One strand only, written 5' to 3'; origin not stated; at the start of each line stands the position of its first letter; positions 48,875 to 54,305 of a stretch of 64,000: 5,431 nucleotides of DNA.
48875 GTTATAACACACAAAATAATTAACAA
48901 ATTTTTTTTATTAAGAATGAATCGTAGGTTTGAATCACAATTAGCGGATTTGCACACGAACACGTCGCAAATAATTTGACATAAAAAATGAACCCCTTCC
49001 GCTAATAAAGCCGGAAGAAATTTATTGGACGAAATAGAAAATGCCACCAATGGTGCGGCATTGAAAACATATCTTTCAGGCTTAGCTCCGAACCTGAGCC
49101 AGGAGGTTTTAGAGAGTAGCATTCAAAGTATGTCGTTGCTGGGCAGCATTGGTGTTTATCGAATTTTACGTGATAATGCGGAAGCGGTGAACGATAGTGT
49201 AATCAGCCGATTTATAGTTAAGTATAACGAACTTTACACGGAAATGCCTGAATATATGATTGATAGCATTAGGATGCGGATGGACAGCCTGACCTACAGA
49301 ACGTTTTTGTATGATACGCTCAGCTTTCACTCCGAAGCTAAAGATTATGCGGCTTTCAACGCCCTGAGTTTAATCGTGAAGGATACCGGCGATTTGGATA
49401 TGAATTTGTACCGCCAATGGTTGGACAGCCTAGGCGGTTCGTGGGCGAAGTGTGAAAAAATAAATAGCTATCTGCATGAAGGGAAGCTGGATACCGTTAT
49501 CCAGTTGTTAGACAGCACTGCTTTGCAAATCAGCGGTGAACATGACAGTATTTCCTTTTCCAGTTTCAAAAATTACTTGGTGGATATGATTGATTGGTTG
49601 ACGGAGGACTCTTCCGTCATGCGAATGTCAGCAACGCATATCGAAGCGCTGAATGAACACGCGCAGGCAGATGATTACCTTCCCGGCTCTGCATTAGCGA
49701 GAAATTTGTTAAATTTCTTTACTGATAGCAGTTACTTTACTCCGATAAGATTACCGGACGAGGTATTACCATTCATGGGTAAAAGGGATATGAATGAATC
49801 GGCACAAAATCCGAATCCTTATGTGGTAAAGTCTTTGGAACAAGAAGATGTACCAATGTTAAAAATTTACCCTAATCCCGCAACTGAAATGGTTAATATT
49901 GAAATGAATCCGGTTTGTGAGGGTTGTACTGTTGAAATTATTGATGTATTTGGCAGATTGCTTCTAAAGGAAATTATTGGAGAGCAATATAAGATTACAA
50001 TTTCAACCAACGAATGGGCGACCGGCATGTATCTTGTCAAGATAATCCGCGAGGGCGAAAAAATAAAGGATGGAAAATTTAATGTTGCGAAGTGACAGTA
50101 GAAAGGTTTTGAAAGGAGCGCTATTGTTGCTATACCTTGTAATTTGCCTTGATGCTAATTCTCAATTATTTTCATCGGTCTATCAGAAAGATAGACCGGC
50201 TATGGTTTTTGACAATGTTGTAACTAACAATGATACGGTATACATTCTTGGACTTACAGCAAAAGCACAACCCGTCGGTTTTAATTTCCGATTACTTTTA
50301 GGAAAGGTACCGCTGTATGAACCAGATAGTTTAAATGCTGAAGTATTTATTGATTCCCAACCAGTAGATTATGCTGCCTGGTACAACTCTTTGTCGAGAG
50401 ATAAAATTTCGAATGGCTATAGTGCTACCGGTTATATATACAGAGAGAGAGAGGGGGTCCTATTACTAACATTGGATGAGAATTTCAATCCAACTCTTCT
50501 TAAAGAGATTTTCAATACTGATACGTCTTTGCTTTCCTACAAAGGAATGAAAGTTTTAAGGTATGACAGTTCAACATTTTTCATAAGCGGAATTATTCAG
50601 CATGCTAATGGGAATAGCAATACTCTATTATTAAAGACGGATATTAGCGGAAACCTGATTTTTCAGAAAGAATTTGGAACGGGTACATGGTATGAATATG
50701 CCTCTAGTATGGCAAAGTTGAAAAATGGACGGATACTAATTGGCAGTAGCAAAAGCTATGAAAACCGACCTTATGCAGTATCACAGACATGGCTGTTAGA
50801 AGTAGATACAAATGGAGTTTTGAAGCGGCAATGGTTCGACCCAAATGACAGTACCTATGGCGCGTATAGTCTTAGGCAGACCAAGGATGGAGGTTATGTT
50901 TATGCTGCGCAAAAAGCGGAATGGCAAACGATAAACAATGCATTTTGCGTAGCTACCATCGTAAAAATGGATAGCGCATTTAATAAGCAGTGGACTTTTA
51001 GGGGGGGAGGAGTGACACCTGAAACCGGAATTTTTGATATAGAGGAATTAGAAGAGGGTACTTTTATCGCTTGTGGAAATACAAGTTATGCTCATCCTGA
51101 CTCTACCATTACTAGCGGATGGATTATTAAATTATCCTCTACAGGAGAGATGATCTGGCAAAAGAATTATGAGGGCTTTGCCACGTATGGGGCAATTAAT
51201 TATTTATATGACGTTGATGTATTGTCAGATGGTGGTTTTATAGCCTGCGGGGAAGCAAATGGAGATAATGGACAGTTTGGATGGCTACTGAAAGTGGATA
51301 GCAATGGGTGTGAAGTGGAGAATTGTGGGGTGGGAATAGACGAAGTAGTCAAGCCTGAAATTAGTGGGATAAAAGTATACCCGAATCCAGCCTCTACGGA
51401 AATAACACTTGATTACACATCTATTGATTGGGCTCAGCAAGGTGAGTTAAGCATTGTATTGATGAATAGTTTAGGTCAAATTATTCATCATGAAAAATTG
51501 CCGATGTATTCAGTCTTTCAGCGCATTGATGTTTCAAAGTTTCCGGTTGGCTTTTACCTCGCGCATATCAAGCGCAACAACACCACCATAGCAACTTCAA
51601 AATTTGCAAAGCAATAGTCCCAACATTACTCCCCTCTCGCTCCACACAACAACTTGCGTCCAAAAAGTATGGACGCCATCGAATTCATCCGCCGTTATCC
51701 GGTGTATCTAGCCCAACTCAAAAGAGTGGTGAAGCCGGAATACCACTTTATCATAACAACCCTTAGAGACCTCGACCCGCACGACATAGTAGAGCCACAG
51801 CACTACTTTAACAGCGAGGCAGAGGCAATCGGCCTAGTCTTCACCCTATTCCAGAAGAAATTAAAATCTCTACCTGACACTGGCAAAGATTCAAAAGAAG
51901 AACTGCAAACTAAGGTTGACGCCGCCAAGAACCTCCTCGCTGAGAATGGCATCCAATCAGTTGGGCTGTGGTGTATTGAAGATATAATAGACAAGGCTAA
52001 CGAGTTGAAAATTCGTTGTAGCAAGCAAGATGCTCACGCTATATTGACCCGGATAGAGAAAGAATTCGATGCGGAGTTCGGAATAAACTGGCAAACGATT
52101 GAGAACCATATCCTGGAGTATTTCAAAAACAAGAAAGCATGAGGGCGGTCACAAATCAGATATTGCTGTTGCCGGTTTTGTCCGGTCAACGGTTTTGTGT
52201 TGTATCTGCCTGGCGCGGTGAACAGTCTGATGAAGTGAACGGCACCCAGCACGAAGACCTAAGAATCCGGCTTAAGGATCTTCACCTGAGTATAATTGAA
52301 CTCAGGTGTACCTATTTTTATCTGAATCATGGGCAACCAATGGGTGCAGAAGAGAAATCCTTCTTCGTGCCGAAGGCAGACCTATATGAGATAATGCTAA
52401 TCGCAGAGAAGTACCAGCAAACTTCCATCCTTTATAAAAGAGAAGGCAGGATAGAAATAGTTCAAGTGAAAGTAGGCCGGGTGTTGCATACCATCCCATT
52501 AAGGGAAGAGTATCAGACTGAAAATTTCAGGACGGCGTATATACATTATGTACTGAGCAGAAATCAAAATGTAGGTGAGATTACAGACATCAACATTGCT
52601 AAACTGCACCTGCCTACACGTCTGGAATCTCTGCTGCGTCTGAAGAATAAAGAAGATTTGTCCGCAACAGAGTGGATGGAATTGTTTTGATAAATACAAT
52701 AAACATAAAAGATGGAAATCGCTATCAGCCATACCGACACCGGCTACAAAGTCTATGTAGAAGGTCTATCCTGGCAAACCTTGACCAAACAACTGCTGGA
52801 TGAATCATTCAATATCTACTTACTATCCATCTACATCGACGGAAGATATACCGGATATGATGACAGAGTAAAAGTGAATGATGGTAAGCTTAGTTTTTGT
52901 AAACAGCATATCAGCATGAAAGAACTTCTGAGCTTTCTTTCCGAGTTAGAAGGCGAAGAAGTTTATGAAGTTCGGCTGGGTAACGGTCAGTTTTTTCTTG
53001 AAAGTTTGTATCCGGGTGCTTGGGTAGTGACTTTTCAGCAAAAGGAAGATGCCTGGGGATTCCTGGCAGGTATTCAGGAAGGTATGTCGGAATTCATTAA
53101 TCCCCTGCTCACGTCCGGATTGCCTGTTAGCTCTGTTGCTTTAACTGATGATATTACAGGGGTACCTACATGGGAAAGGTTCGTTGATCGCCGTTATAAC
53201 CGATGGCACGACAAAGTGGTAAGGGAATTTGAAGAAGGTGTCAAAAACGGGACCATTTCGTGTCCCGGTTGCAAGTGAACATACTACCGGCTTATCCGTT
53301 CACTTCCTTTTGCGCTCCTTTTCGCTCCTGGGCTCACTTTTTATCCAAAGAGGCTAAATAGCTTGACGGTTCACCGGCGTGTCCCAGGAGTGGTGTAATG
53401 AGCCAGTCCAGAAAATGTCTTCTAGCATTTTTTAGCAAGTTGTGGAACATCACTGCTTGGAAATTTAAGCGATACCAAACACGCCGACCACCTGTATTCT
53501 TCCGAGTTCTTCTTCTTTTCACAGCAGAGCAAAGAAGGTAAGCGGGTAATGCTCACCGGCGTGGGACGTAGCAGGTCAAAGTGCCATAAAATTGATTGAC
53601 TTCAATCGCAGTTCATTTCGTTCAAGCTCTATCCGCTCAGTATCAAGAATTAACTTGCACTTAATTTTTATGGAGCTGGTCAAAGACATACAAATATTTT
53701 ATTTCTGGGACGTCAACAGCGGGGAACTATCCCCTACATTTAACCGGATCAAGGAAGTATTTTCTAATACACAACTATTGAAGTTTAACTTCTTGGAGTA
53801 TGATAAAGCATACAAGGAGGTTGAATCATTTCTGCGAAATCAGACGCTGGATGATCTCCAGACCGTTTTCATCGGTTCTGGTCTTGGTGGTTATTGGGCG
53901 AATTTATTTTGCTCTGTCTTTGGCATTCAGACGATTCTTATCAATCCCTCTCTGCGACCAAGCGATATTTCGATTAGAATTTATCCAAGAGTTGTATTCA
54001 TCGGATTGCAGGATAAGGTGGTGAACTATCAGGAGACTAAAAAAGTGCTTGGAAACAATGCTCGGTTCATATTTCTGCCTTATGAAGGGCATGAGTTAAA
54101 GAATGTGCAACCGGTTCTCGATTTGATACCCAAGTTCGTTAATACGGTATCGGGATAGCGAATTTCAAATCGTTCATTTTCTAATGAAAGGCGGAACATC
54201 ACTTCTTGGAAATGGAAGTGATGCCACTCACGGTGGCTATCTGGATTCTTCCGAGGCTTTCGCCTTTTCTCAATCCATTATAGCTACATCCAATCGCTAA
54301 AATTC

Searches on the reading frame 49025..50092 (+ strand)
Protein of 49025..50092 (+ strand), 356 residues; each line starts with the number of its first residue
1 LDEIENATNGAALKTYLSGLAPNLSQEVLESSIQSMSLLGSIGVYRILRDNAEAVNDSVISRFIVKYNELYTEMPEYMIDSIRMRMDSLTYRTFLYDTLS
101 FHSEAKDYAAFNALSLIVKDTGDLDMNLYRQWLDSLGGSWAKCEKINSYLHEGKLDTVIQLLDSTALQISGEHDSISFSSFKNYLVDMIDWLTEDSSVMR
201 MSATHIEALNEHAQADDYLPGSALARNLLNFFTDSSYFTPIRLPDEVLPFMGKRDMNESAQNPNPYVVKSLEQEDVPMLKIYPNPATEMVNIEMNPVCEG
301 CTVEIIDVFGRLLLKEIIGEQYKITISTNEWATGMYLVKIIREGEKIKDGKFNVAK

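Call 13: search_protein_families(library=pfam, proteins=[window:49025-50092:+], max_evalue=0.01)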
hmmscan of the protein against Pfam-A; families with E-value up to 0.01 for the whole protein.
window:49025-50092:+ (356 aa): 2 families
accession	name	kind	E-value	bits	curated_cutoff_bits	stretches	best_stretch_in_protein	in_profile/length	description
PF18962.6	Por_Secre_tail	-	7.9e-12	45.7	27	1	281-347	1-69/75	Secretion system C-terminal sorting domain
PF11589.14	DUF3244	-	0.0019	18.6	25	1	288-353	29-95/96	Domain of unknown function (DUF3244)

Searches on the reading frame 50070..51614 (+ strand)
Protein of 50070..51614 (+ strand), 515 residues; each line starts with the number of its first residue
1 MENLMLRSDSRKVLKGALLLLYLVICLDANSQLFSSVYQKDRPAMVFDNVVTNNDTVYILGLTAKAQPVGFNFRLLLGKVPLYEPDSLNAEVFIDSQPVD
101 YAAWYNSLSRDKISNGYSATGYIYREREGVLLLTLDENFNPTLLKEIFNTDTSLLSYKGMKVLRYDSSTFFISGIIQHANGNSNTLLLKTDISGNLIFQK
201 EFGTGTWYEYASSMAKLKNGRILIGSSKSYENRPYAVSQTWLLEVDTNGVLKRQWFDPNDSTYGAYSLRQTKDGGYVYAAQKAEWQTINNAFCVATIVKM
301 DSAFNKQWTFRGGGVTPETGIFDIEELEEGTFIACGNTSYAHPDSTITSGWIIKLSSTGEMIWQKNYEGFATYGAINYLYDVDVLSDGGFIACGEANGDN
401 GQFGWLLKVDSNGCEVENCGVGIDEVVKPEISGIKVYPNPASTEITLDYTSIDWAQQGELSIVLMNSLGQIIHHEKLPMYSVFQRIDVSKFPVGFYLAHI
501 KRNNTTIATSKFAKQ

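Call 13: search_protein_families(library=pfam, proteins=[window:50070-51614:+], max_evalue=0.01)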
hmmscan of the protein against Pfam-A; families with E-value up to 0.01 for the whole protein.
window:50070-51614:+ (515 aa): 2 families
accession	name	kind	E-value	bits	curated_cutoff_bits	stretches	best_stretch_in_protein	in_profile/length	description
PF18962.6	Por_Secre_tail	-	2e-10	41.2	27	1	436-511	1-72/75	Secretion system C-terminal sorting domain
PF19209.5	CoV_S1_C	-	0.0071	16.9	27.1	0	173-209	14-50/58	Coronavirus spike glycoprotein S1, C-terminal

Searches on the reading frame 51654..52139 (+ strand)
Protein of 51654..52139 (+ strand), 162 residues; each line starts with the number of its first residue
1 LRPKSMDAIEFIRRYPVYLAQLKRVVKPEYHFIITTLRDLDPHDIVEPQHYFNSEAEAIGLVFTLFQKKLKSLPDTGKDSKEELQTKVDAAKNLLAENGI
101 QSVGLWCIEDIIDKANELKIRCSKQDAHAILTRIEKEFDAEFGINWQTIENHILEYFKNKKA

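Call 13: search_protein_families(library=pfam, proteins=[window:51654-52139:+], max_evalue=0.01)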
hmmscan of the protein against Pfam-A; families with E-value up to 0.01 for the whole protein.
window:51654-52139:+ (162 aa): 0 families

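Call 24: search_protein_families(library=pfam, proteins=[window:51654-52139:+], max_evalue=0.05)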
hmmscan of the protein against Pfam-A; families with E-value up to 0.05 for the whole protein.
window:51654-52139:+ (162 aa): 1 family
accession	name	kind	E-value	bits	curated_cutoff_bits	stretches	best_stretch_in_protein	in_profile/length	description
PF01221.23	Dynein_light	-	0.044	14.6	29.1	0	109-149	15-55/86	Dynein light chain type 1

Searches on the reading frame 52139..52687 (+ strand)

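Call 13: search_protein_families(library=pfam, proteins=[window:52139-52687:+], max_evalue=0.01)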
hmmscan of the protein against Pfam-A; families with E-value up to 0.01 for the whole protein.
window:52139-52687:+ (183 aa): 2 families
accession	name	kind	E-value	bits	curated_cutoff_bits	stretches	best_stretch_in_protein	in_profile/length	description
PF23780.1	S-AdoMet_lyase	-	9.6e-09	35.7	28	1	21-100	2-84/133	S-Adenosylmethionine lyase family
PF11697.13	DUF3293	-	0.00028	21.9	25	1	29-97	11-73/73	Protein of unknown function (DUF3293)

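Call 22: search_protein_families(library=padloc, proteins=[window:52139-52687:+], max_evalue=0.01)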
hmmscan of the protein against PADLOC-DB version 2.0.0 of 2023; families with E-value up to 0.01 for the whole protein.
window:52139-52687:+ (183 aa): 0 families

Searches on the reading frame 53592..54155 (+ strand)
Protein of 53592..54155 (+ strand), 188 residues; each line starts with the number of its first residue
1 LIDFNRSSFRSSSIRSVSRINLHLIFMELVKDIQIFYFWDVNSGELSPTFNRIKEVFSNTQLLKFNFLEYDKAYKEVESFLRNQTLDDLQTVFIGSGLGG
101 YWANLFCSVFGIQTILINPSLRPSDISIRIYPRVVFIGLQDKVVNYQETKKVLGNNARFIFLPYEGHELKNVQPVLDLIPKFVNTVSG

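Call 13: search_protein_families(library=pfam, proteins=[window:53592-54155:+], max_evalue=0.01)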
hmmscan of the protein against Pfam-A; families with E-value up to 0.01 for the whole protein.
window:53592-54155:+ (188 aa): 1 family
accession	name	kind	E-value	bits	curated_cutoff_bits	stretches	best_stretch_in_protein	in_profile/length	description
PF05728.18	UPF0227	-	9.4e-11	42.4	21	1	72-124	44-94/187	Uncharacterised protein family (UPF0227)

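Call 22: search_protein_families(library=padloc, proteins=[window:53592-54155:+], max_evalue=0.01)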
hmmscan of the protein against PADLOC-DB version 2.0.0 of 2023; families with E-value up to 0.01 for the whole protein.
window:53592-54155:+ (188 aa): 0 families
